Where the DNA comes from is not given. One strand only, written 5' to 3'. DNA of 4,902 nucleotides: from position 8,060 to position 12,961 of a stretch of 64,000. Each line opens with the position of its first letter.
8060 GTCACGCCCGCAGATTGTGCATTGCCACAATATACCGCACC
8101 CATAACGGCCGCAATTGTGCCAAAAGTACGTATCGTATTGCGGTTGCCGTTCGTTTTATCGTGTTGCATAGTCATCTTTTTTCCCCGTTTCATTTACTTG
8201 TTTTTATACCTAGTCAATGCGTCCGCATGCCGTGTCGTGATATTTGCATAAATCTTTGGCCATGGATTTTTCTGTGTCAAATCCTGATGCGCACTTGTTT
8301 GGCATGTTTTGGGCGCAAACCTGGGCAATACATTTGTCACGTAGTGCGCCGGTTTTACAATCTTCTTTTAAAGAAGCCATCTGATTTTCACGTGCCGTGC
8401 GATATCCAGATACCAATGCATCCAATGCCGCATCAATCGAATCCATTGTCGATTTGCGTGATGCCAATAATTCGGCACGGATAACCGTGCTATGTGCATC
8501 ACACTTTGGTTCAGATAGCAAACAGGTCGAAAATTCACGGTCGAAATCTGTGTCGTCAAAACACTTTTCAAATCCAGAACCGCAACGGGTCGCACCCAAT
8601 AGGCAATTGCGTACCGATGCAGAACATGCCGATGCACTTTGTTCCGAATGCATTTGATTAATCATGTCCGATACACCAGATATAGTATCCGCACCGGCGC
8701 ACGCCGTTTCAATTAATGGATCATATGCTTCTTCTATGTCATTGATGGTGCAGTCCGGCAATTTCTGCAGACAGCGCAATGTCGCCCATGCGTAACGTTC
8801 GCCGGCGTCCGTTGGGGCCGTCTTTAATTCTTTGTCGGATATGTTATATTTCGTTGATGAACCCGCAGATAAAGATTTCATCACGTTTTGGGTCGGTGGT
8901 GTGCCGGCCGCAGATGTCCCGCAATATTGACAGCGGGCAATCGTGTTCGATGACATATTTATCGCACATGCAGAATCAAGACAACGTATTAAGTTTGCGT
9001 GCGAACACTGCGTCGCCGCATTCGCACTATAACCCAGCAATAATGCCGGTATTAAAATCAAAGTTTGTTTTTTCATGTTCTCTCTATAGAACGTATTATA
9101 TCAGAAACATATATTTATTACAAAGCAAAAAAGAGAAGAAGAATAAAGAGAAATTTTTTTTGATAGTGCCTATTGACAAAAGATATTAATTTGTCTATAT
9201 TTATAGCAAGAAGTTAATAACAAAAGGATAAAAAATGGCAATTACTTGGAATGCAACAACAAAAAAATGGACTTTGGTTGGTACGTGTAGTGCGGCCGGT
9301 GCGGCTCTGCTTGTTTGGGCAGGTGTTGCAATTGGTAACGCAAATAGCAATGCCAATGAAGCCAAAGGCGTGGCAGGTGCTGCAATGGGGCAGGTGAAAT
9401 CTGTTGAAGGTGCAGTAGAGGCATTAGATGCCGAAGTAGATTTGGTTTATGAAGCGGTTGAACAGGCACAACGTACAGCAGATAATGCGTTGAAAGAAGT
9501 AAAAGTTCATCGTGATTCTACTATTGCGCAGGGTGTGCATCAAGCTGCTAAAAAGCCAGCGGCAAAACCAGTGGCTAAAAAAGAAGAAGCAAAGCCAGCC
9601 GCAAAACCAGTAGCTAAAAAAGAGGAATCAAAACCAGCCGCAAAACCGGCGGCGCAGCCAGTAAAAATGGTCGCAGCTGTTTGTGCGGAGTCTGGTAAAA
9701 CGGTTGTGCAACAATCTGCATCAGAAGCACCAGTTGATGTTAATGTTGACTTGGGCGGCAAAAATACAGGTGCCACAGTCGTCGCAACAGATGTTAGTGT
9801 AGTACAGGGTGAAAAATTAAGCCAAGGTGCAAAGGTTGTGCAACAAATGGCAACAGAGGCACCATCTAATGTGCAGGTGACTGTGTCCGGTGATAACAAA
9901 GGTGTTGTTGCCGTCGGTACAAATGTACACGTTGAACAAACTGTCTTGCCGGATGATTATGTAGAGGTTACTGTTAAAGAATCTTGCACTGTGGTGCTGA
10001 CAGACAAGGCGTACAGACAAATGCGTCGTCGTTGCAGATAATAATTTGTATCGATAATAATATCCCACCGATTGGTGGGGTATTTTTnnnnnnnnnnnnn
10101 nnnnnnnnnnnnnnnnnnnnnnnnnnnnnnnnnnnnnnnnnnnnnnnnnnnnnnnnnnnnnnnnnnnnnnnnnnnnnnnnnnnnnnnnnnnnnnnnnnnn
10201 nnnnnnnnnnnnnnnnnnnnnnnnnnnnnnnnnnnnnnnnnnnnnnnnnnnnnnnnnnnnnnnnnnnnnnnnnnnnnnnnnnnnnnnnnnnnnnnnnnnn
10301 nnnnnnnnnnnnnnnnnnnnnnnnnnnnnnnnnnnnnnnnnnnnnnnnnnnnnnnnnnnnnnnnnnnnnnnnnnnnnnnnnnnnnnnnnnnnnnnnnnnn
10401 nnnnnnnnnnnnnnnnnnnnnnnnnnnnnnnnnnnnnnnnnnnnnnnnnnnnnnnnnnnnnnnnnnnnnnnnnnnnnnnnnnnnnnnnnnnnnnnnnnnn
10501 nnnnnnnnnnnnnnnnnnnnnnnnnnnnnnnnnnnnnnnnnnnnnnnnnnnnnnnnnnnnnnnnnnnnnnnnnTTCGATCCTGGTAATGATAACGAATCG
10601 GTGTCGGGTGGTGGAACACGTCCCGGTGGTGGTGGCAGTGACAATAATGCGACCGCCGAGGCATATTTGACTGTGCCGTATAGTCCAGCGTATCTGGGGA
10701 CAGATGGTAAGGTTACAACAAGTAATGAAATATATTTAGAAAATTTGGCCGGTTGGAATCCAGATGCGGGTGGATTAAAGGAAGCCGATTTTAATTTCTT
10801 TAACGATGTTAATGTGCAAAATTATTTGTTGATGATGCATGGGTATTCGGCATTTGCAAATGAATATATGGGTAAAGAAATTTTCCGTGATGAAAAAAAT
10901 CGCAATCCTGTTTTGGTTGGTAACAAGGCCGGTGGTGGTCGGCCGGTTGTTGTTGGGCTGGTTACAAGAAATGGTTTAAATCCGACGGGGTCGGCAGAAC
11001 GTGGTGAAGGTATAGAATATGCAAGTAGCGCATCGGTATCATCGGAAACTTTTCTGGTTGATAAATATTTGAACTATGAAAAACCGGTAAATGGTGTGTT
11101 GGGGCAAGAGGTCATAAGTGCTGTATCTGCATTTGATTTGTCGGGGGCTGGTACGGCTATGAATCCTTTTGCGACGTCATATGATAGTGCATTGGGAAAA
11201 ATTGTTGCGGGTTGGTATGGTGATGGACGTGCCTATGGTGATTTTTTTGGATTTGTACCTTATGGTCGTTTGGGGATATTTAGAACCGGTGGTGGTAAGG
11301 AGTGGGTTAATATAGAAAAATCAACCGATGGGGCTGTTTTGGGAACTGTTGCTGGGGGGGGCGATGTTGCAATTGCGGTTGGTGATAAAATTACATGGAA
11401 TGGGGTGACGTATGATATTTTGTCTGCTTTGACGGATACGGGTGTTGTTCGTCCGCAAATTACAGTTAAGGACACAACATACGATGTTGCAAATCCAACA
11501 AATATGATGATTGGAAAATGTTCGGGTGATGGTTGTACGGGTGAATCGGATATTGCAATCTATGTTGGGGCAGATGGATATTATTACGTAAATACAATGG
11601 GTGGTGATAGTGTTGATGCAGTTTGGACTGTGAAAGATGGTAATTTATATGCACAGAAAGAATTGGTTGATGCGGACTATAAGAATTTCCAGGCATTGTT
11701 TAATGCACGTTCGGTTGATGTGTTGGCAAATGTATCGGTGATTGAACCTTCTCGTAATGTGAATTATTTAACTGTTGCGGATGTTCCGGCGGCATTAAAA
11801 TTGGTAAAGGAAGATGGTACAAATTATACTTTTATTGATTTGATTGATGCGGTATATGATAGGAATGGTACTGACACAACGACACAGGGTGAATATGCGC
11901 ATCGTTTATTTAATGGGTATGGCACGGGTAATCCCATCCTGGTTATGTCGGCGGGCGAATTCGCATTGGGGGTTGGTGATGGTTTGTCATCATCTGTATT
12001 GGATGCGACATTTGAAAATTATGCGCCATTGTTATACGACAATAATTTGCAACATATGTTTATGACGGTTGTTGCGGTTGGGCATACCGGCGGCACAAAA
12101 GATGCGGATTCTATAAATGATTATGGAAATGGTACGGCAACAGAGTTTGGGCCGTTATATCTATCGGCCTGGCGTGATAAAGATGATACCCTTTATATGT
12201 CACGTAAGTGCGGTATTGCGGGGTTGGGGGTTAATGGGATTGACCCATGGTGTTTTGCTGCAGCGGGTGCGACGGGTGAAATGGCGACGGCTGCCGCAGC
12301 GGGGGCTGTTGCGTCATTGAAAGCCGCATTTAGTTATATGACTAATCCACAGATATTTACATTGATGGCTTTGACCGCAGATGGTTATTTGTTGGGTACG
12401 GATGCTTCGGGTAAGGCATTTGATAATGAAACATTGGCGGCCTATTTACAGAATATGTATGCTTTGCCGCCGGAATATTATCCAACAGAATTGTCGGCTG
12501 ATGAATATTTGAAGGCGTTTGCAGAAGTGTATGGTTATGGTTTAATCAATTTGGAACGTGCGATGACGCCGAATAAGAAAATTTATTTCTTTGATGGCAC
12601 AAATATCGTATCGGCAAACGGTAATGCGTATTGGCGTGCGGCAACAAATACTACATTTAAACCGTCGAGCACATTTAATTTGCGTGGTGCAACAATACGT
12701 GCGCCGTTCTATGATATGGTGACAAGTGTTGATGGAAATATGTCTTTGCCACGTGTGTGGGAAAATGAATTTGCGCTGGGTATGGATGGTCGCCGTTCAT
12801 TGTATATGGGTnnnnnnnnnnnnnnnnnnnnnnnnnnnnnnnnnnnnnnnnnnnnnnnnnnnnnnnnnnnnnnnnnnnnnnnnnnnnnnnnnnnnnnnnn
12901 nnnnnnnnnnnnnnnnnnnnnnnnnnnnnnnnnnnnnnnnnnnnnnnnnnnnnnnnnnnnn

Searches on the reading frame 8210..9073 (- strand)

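Call 24: search_protein_families(library=pfam, proteins=[window:8210-9073:-], max_evalue=0.01)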
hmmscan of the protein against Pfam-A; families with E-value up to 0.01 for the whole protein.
window:8210-9073:- (287 aa): 1 family
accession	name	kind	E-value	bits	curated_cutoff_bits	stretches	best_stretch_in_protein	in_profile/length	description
PF18870.6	HEPN_RES_NTD1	-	0.0038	18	27.4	1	46-111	6-73/131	HEPN/RES N-terminal domain 1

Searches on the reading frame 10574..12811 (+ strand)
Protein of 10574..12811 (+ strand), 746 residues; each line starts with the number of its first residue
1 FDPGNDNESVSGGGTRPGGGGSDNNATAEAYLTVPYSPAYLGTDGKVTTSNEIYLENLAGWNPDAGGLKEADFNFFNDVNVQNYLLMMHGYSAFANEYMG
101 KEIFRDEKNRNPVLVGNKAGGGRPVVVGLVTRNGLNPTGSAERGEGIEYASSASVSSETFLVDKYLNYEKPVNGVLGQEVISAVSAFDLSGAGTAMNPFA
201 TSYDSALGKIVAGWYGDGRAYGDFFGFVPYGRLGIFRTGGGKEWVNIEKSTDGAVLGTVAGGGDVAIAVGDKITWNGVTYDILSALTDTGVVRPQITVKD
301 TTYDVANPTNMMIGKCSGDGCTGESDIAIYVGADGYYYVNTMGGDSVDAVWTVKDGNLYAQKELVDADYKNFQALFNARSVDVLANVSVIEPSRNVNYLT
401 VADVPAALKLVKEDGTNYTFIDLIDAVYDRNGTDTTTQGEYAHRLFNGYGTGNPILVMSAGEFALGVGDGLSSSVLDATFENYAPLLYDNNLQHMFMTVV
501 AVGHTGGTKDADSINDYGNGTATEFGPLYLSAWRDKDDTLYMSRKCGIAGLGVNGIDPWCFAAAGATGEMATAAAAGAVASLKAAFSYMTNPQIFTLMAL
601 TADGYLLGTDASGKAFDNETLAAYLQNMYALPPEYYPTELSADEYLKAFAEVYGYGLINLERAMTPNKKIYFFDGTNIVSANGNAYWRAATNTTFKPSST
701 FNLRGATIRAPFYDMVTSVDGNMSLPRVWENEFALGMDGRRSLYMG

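Call 34: predict_structure(alignment_id=A3)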
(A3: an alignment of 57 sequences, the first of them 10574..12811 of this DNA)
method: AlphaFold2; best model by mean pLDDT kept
length: 746 residues; sequences in the alignment: 57
mean_pLDDT: 74.5   pTM: 0.81
mean pLDDT of the five models: 74.5, 69.6, 69.2, 65.3, 59.8
residues with pLDDT >= 90: 178; 70-90: 315; 50-70: 152; < 50: 101
segments of 3 or more residues with pLDDT < 50: 1-27, 547-556, 674-713, 725-746
pLDDT, mean of each block of 10 residues (from residue 1): 27 27 43 69 65 73 69 65 60 67 87 83 93 84 77 90 87 73 85 90 85 66 73 93 94 93 85 93 79 79 81 90 90 93 92 96 95 95 93 74 76 72 92 91 92 90 65 65 81 85 69 62 72 68 56 52 82 90 89 86 75 77 86 82 85 77 74 47 34 28 41 53 47 39 31
secondary structure, 60 per line:
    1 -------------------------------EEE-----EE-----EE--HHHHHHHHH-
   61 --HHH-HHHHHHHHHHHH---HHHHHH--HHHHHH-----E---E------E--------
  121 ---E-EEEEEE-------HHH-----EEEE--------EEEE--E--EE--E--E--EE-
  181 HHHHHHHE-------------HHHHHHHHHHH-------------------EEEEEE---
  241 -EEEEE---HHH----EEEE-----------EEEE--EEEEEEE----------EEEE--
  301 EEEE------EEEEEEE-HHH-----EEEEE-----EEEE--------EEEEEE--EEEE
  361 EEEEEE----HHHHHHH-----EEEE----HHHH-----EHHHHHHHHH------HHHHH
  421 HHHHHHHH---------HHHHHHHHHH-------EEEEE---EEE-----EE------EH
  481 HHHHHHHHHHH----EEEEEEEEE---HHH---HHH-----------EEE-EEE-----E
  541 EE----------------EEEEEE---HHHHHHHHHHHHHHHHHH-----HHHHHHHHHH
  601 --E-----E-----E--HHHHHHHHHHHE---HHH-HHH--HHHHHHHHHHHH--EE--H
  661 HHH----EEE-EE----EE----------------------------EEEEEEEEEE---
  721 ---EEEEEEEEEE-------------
elements in order (helices of 4 or more, strands of 3 or more residues): E32-34 H51-59 H67-78 H82-87 H90-95 E126-131 E147-150 E159-162 H181-187 H202-212 E232-237 E242-246 E257-260 E272-275 E278-284 E295-298 E301-304 E311-317 E327-331 E337-340 E349-354 E357-366 H371-377 E383-386 H391-394 H401-409 H416-428 H438-447 E455-459 E463-465 H480-491 E496-504 E528-530 E532-534 E540-542 E559-564 H568-585 H591-600 H618-628 H642-653 H660-663 E668-670 E708-717 E724-733
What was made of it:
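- On Type Va autotransporter (subtilase subgroup): Only about 90 residues with a few short strands lie between the last S8 helix and the barrel (call 34).
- There is no beta-helix or autochaperone stalk (call 34).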

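Call 37: fold_search(model_id=the predicted structure, library=pdb)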
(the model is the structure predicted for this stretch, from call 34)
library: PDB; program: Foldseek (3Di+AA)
matches with E <= 10: 254; with E <= 0.001: 4
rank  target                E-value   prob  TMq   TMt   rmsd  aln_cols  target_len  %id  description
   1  8axg_BBB              6.0e-04  1.00  0.19  0.24   9.5       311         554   16  Crystal structure of Fusobacterium nucleatum fusolisin protease (released 2023-09-13)
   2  8e7f                  7.9e-04  1.00  0.20  0.24   8.1       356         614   12  Crystal structure of the autotransporter Ssp from Serratia marcescens. (released 2023-03-08)
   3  8axg_AAA              7.9e-04  1.00  0.18  0.24   9.9       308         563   16  Crystal structure of Fusobacterium nucleatum fusolisin protease (released 2023-09-13)
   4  8axg_CCC              8.4e-04  1.00  0.18  0.23   9.2       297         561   14  Crystal structure of Fusobacterium nucleatum fusolisin protease (released 2023-09-13)
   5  8axg_DDD              1.2e-03  0.99  0.19  0.24   9.8       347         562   14  Crystal structure of Fusobacterium nucleatum fusolisin protease (released 2023-09-13)
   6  3lxu                  1.4e-03  0.72  0.20  0.14  16.2       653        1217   12  Crystal Structure of Tripeptidyl Peptidase 2 (TPP II) (released 2010-08-11)
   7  1c9j                  2.5e-03  0.96  0.12  0.29  10.7       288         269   14  BACILLUS LENTUS SUBTILISIN K27R/N87S/V104Y/N123S/T274A VARIANT (released 1999-10-06)
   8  7am8                  2.7e-03  0.99  0.15  0.36   8.7       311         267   13  Crystal structure of Omniligase mutant W189F (released 2021-02-17)
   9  1ubn                  2.8e-03  0.96  0.12  0.29  11.1       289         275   12  SELENOSUBTILISIN BPN (released 1999-06-08)
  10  3cnq_S                3.9e-03  0.97  0.13  0.32  10.1       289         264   12  Prosubtilisin Substrate Complex of Subtilisin SUBT_BACAM (released 2008-05-06)
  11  1ndu                  4.3e-03  0.97  0.13  0.33  10.1       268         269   14  Bacillus lentus subtilisin variant S101G/V104N (released 2004-04-06)
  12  1gnv                  4.3e-03  0.96  0.13  0.31   9.2       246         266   14  CALCIUM INDEPENDENT SUBTILISIN BPN' MUTANT (released 2002-06-24)
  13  1c3l                  4.6e-03  0.94  0.12  0.29  11.0       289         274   13  SUBTILISIN-CARLSBERG COMPLEXED WITH XENON (8 BAR) (released 1999-08-04)
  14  7am7_B                4.9e-03  0.97  0.14  0.34  10.1       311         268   12  Crystal structure of Peptiligase mutant - M222P/L217H/A225N/F189W/N218D (released 2021-02-17)
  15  1sbh                  4.9e-03  0.93  0.12  0.30  10.3       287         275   12  SUBTILISIN BPN' 8397+1 (E.C. 3.4.21.14) MUTANT (M50F, N76D, G169A, Q206C, N218S, K256Y) (released 1995-12-07)
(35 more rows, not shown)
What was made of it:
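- On Peptidase S8 (subtilases): All listed Foldseek PDB hits of the passenger model are subtilases, with probability up to 1.00 (call 37).
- Closest known: Subtilase-type classical. Same: The passenger's best fold matches are fusolisin and Ssp (call 37).
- The top hits are the autotransporter subtilases fusolisin 8axg and Ssp 8e7f (call 37). Top fold matches are the autotransporter subtilases (call 37).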
